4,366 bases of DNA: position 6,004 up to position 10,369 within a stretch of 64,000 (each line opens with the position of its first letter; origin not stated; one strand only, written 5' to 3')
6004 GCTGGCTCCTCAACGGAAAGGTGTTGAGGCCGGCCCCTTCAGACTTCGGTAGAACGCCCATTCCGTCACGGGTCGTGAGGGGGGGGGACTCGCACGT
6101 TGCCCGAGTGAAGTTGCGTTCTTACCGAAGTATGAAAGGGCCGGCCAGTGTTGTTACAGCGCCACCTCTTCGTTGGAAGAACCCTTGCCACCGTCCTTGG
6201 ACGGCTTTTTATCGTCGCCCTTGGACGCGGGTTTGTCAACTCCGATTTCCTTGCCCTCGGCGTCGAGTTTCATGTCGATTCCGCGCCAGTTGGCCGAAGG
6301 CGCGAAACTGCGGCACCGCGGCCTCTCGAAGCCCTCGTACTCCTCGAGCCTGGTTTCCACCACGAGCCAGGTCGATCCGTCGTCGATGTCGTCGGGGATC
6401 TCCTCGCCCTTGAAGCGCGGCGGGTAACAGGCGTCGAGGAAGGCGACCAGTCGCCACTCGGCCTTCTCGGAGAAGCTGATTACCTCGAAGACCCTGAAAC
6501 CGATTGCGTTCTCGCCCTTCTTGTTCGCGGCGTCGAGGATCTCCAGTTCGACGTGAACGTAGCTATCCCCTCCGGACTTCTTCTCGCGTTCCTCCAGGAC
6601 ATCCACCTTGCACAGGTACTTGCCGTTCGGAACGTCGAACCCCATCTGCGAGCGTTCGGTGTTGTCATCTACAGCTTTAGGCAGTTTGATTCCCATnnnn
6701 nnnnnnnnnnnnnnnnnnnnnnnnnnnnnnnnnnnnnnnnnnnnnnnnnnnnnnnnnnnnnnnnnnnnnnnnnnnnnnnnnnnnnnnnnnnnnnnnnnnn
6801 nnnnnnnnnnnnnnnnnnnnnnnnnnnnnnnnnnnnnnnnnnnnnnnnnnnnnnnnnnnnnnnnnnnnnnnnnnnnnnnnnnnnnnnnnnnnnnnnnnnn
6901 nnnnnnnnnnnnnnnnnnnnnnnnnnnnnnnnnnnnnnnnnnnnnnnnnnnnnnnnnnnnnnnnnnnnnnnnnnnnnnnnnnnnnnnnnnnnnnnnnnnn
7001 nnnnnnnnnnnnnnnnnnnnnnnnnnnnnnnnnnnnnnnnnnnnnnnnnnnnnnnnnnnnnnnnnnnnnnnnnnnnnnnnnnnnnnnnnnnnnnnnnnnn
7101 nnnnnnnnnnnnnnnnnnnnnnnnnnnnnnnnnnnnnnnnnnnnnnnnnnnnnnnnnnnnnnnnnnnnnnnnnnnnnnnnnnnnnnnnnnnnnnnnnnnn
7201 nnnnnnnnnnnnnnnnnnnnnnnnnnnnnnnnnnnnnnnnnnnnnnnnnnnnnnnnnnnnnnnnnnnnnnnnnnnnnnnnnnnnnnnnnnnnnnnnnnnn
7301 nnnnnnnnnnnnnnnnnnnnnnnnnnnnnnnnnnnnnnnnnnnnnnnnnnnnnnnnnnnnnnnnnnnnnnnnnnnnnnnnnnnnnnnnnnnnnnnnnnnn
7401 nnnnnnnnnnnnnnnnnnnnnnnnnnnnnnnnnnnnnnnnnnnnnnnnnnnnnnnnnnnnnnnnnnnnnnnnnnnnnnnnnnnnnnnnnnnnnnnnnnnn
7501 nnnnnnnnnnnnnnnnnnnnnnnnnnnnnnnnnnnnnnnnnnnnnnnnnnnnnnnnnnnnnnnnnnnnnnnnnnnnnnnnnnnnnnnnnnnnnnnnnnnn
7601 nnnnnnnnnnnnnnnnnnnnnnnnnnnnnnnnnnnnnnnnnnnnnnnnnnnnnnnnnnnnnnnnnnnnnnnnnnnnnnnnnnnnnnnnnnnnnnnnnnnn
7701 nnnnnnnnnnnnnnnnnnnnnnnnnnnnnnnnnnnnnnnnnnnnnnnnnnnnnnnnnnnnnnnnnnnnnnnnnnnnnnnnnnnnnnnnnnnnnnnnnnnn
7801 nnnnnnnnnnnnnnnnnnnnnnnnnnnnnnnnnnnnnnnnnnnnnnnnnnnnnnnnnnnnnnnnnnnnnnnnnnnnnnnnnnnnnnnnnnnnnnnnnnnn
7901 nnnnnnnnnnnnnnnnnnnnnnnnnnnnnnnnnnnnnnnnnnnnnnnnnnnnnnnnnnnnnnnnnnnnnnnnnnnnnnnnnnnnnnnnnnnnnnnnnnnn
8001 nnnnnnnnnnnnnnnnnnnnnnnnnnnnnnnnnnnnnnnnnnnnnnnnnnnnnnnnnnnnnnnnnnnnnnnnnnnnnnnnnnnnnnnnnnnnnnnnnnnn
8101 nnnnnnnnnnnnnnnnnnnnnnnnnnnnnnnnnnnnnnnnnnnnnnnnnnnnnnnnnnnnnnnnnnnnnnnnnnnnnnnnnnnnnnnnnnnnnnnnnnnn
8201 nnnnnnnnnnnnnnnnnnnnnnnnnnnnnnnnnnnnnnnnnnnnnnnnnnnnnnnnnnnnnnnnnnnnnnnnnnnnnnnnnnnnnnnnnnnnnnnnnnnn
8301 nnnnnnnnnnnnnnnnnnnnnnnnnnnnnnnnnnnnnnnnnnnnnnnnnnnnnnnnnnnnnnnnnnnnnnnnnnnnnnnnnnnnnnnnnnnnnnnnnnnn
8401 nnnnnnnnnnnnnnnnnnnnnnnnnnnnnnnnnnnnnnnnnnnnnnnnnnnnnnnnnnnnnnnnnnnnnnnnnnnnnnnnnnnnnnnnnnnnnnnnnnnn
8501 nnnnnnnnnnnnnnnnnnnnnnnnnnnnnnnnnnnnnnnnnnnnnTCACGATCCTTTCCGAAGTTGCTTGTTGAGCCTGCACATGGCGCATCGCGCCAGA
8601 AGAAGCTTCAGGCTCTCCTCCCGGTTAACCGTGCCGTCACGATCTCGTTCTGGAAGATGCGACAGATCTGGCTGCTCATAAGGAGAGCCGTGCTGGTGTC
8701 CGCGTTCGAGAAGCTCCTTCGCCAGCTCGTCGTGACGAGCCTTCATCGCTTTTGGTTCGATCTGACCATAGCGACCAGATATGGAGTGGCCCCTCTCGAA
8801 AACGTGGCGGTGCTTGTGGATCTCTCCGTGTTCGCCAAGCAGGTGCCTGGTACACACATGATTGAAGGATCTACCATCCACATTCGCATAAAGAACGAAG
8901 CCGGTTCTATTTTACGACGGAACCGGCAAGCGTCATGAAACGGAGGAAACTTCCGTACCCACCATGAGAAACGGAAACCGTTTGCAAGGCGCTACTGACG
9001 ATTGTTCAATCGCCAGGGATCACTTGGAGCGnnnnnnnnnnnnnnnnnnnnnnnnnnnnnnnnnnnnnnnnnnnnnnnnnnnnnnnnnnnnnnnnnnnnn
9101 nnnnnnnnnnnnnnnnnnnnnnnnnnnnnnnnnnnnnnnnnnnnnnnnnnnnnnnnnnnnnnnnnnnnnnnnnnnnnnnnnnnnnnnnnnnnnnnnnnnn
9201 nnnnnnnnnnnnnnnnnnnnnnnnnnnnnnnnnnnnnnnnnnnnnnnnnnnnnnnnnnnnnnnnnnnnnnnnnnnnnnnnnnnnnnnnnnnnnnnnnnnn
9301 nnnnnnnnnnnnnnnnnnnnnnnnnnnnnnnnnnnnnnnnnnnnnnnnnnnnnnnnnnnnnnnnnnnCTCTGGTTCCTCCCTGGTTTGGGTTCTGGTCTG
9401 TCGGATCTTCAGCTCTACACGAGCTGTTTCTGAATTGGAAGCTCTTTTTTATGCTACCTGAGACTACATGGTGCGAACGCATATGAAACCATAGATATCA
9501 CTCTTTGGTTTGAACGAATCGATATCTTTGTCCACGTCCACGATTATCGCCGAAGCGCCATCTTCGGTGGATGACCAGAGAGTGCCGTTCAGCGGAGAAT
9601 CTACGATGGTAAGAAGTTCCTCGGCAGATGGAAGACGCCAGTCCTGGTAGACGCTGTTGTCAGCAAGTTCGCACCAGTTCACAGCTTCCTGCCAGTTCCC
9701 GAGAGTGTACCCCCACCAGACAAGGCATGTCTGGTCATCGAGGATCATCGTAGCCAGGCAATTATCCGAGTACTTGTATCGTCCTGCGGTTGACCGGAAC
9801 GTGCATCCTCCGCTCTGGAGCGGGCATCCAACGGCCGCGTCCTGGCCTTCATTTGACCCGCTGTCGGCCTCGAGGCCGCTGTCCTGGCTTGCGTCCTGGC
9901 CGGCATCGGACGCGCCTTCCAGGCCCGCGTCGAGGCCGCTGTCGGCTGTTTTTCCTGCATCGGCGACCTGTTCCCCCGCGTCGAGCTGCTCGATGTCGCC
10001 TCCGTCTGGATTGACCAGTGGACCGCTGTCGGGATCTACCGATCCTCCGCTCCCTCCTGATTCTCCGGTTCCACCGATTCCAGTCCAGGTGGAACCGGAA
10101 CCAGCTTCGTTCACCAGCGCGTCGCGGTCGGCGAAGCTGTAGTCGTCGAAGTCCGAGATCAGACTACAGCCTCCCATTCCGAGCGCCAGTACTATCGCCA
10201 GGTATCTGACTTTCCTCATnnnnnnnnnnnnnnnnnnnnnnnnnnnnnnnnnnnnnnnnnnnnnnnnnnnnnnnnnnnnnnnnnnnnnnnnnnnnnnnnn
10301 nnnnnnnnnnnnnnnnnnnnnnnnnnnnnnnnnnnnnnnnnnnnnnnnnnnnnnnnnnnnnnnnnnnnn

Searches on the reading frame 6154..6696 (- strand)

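Call 112: search_protein_families(library=pfam, proteins=[window:6154-6696:-], max_evalue=0.01)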
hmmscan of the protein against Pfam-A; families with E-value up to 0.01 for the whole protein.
window:6154-6696:- (180 aa): 1 family
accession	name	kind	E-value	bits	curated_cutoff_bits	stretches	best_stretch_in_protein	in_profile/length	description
PF05037.18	DUF669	-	1.6e-05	25.4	21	1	21-91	13-85/138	Protein of unknown function (DUF669)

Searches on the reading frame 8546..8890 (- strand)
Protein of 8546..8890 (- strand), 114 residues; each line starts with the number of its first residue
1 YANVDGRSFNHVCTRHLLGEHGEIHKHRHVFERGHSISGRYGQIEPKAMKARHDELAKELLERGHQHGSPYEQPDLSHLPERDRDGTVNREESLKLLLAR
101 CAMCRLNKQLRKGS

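Call 61: search_protein_families(library=pfam, proteins=[window:8546-8890:-], max_evalue=0.05)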
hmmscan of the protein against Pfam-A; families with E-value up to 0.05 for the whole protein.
window:8546-8890:- (114 aa): 1 family
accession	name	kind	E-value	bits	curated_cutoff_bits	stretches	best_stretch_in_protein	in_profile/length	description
PF03013.19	Pyr_excise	-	5.2e-05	24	23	1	10-71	13-79/81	Pyrimidine dimer DNA glycosylase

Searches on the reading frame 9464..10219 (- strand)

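Call 44: search_protein_families(library=pfam, proteins=[window:9464-10219:-], max_evalue=0.01)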
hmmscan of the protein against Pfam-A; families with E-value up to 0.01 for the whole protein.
window:9464-10219:- (251 aa): 1 family
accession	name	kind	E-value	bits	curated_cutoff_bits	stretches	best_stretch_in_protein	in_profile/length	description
PF07603.17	Lcl_C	-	3.9e-09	37.3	34.9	1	158-249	2-117/117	Lcl C-terminal domain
